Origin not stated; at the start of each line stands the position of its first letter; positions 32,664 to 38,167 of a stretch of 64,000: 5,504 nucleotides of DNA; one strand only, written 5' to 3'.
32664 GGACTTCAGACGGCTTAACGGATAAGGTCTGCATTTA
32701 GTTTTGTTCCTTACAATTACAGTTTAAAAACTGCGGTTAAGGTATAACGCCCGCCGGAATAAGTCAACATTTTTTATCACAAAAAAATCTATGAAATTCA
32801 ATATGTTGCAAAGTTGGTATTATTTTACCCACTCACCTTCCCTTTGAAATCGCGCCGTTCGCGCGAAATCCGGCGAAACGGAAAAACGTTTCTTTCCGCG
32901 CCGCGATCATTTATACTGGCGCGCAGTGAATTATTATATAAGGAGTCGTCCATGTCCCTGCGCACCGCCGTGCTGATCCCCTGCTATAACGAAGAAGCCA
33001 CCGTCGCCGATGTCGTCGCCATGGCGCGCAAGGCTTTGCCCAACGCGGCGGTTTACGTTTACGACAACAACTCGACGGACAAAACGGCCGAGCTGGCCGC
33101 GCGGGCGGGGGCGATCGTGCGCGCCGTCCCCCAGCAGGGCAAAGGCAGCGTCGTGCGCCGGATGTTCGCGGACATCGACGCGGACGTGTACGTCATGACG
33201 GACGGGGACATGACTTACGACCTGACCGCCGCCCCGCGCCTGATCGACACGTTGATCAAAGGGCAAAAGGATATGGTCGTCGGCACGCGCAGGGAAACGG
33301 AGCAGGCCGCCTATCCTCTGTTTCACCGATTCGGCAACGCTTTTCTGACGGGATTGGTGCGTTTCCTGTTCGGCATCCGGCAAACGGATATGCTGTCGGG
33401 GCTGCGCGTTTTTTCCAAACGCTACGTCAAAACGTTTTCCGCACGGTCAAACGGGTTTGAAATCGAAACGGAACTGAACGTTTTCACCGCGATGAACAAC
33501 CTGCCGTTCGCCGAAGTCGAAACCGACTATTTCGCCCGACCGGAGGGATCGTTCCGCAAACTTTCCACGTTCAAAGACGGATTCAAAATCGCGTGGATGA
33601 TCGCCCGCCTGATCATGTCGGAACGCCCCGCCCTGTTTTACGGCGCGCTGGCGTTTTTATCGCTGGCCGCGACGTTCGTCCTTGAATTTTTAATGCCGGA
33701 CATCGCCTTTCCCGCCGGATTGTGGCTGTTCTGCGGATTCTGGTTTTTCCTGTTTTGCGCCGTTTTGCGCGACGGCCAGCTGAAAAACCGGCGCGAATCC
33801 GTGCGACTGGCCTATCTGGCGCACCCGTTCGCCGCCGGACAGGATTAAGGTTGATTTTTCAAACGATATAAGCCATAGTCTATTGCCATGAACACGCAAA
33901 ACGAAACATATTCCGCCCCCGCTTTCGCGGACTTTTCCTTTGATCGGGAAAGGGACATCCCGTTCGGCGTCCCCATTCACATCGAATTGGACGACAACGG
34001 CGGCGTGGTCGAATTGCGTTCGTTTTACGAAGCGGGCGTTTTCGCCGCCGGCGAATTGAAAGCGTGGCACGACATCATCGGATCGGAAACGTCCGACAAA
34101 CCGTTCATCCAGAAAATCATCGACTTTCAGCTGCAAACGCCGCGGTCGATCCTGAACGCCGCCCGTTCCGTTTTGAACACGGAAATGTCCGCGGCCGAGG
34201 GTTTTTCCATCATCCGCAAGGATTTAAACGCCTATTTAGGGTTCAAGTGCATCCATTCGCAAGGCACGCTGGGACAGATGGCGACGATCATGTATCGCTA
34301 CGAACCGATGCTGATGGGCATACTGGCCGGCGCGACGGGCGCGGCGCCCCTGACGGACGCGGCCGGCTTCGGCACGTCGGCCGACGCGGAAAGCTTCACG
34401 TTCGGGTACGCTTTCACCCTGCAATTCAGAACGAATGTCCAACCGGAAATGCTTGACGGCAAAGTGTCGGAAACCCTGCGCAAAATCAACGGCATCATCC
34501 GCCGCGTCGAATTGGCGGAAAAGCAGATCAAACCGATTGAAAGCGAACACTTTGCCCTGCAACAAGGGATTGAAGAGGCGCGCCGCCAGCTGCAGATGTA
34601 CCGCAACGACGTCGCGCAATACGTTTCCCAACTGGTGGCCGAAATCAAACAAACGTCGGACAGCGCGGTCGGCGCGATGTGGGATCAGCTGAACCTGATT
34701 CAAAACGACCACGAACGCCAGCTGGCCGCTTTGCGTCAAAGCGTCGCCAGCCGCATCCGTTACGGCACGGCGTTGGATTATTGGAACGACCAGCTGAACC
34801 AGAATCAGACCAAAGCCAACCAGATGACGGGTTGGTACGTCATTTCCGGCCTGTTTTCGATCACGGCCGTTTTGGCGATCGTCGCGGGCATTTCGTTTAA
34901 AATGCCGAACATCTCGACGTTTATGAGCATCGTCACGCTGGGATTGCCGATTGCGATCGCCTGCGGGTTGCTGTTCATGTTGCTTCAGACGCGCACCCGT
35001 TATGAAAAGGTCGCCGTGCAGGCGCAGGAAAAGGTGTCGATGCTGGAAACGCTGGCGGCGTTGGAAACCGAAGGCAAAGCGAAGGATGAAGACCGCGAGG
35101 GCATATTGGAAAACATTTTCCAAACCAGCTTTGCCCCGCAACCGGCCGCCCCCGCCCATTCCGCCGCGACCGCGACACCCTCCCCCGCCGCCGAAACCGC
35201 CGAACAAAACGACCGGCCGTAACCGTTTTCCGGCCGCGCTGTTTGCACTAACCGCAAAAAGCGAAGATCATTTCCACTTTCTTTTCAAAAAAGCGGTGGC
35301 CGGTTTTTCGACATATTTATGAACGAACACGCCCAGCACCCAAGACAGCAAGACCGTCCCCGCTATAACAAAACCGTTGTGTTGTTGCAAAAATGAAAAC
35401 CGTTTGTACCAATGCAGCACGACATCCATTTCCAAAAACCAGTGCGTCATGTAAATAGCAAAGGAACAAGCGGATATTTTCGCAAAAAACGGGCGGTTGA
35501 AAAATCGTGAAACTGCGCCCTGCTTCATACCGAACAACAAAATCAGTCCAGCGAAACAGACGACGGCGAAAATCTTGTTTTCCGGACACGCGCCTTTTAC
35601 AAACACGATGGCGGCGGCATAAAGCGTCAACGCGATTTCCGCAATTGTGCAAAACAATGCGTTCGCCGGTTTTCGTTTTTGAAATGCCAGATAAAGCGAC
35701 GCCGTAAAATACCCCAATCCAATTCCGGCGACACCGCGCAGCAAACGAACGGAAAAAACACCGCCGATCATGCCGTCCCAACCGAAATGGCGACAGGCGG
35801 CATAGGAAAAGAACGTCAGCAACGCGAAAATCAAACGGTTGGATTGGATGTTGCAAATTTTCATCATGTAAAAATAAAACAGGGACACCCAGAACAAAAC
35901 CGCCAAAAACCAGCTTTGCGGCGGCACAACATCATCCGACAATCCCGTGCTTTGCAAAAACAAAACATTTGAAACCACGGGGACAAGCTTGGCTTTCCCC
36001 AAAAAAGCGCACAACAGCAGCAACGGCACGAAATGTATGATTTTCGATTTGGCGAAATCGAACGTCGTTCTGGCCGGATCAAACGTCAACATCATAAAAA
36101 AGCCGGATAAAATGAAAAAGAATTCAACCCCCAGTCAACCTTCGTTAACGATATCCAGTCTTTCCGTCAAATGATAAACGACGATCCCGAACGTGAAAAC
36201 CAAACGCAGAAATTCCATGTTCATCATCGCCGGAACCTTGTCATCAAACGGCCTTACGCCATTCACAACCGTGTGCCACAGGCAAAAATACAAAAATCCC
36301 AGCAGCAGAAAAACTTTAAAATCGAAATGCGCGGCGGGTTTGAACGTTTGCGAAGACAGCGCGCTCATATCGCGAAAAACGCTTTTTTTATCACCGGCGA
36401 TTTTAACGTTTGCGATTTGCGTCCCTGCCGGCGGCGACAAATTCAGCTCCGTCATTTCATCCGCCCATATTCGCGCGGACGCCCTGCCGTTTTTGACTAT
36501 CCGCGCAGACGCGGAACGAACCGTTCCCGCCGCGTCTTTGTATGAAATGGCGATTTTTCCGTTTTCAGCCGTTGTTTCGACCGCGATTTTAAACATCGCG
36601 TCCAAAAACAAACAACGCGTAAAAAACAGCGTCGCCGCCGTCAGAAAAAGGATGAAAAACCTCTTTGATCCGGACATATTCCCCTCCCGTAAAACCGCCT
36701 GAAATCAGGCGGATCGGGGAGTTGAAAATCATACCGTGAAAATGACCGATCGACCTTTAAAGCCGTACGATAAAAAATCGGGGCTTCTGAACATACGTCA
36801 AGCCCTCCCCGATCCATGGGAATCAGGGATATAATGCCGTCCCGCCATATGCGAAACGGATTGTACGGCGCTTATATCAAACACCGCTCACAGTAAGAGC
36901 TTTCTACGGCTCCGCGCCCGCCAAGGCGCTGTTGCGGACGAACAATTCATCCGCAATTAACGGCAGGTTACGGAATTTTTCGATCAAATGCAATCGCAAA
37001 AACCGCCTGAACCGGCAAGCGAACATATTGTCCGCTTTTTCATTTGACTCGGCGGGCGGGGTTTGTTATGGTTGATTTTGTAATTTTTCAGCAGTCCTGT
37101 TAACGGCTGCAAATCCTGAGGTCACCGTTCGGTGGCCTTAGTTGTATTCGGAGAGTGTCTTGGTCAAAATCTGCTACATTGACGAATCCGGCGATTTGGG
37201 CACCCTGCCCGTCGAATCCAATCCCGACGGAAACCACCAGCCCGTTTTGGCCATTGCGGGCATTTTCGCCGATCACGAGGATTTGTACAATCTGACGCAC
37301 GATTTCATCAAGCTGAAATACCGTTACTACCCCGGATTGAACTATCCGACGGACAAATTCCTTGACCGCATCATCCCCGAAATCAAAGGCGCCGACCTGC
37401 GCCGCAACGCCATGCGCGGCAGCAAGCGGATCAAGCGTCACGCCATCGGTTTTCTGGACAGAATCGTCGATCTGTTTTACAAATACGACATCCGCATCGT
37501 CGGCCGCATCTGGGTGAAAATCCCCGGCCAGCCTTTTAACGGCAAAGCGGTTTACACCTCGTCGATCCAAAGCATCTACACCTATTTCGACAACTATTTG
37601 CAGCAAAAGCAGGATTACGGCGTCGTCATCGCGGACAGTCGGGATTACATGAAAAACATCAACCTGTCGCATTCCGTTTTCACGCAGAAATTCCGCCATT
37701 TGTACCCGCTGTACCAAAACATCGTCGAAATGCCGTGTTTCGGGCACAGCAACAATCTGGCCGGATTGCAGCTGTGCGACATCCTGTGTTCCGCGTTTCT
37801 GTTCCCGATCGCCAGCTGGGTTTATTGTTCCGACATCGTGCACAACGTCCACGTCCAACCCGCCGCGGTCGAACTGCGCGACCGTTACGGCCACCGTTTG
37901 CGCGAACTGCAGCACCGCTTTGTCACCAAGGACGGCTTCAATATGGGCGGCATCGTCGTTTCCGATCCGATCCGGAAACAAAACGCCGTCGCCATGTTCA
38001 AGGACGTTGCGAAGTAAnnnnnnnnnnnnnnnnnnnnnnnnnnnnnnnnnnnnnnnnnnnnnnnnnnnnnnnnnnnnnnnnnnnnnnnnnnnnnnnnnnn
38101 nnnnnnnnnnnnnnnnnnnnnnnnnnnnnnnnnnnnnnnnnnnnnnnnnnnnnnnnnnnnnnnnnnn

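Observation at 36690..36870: Second copy of the structured leader (copy B), upstream of the acyltransferase and inside a 460-nt AT-rich divergent intergenic region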

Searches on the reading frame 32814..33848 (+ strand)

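Call 13: search_protein_families(library=pfam, proteins=[window:32814-33848:+], max_evalue=0.01)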
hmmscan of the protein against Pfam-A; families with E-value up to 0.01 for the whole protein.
window:32814-33848:+ (344 aa): 2 families
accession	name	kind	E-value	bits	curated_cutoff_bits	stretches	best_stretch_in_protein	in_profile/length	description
PF00535.33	Glycos_transf_2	-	3.2e-15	56.9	23.3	1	53-187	2-146/168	Glycosyl transferase family 2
PF13641.12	Glyco_tranf_2_3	-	3.1e-08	34.4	27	1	51-197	3-151/230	Glycosyltransferase like family 2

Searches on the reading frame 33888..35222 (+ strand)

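Call 13: search_protein_families(library=pfam, proteins=[window:33888-35222:+], max_evalue=0.01)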
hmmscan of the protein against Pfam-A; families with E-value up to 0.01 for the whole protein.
window:33888-35222:+ (444 aa): 2 families
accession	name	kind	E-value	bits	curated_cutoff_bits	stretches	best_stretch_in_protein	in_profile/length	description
PF19658.4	DUF6161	-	0.00089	19.2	27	1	225-411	11-202/216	Family of unknown function (DUF6161)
PF20990.2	DUF2207_C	-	0.0037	17.5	33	1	239-371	67-194/247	Predicted membrane protein (DUF2207) C-terminal domain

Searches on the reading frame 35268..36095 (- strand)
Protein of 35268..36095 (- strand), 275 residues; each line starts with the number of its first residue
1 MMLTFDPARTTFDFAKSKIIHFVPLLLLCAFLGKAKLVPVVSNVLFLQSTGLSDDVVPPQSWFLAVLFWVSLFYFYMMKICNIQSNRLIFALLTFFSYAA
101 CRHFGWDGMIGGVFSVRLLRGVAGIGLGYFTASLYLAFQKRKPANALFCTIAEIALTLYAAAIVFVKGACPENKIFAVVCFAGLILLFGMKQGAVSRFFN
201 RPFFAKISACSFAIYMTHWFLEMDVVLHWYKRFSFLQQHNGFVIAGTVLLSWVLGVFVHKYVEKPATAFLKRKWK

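Call 13: search_protein_families(library=pfam, proteins=[window:35268-36095:-], max_evalue=0.01)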
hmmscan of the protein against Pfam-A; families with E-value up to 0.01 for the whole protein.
window:35268-36095:- (275 aa): 1 family
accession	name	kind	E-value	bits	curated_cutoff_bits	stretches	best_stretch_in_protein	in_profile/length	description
PF01757.29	Acyl_transf_3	-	1.5e-10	41.1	31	1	9-254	66-324/326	Acyltransferase domain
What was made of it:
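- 35268..36677 (-): The regulated gene: one Acyl_transf_3 O-acyltransferase with an N-terminal extension. Here it is split into 180-aa and 275-aa ORFs by an in-frame TGA at 36137-36135. Pfam hit in call 13.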

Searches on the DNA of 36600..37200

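Call 6: search_rna_families(source=window, start=36600, end=37200, threshold=evalue, max_evalue=10, show_alignments=3)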
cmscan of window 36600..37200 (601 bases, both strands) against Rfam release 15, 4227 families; matches with E-value up to 10: 2.
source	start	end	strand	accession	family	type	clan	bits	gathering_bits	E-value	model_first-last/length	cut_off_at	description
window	36965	37010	+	RF03904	MIR7991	Gene; miRNA;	-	19.7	58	0.23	1-47/47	no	MIR7991 microRNA precursor family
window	36769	36861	-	RF02866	ncS16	Gene; sRNA;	-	18.1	48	0.58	1-83/83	no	Burkholderia sRNA 16 (Bc_KC_sr1)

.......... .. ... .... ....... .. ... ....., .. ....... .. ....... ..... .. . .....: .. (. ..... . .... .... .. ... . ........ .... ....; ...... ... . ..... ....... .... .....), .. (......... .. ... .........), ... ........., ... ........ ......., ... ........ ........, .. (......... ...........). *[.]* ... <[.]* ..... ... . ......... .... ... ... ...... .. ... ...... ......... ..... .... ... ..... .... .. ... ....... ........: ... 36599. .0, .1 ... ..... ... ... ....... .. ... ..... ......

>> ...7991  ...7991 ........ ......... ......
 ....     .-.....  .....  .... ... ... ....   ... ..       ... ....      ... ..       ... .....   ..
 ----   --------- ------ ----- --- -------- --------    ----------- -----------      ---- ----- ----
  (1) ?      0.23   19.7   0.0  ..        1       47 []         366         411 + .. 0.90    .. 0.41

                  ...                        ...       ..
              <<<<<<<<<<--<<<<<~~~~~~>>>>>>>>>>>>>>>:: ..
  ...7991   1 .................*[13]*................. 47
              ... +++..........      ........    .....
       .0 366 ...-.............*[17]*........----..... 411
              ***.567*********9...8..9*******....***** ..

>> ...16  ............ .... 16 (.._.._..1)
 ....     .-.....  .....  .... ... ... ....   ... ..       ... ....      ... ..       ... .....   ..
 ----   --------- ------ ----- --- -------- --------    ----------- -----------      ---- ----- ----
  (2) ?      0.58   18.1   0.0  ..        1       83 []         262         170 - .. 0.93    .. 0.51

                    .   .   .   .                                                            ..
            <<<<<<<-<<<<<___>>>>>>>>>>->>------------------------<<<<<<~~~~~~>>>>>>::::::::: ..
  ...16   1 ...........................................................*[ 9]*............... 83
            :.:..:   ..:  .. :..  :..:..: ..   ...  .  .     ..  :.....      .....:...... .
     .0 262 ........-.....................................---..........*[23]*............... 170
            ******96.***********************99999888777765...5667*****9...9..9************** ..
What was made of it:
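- Closest known: DUF3800-I to DUF3800-X RNA motifs. Different: No Rfam hit was found even at E<=10 (call 6).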

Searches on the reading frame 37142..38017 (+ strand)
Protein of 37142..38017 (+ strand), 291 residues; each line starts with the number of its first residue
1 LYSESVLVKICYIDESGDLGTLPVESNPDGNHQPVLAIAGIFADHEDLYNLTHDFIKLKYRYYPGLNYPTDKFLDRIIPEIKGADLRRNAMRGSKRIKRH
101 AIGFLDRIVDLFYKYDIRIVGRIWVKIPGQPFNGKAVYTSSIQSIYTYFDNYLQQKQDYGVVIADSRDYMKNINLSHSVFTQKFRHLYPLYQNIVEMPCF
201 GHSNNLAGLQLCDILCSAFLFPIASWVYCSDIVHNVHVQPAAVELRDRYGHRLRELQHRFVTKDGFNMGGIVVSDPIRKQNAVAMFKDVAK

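Call 13: search_protein_families(library=pfam, proteins=[window:37142-38017:+], max_evalue=0.01)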
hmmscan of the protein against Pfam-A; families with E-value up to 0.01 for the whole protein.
window:37142-38017:+ (291 aa): 1 family
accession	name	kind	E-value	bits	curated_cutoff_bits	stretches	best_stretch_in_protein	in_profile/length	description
PF12686.12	DUF3800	-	9.5e-17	62.5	21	1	10-220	1-147/149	Protein of unknown function (DUF3800)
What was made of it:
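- Checked: It runs 36678-37141, which is 464 nt. The divergent gene is DUF3800 (Pfam E 9.5e-17, call 13).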
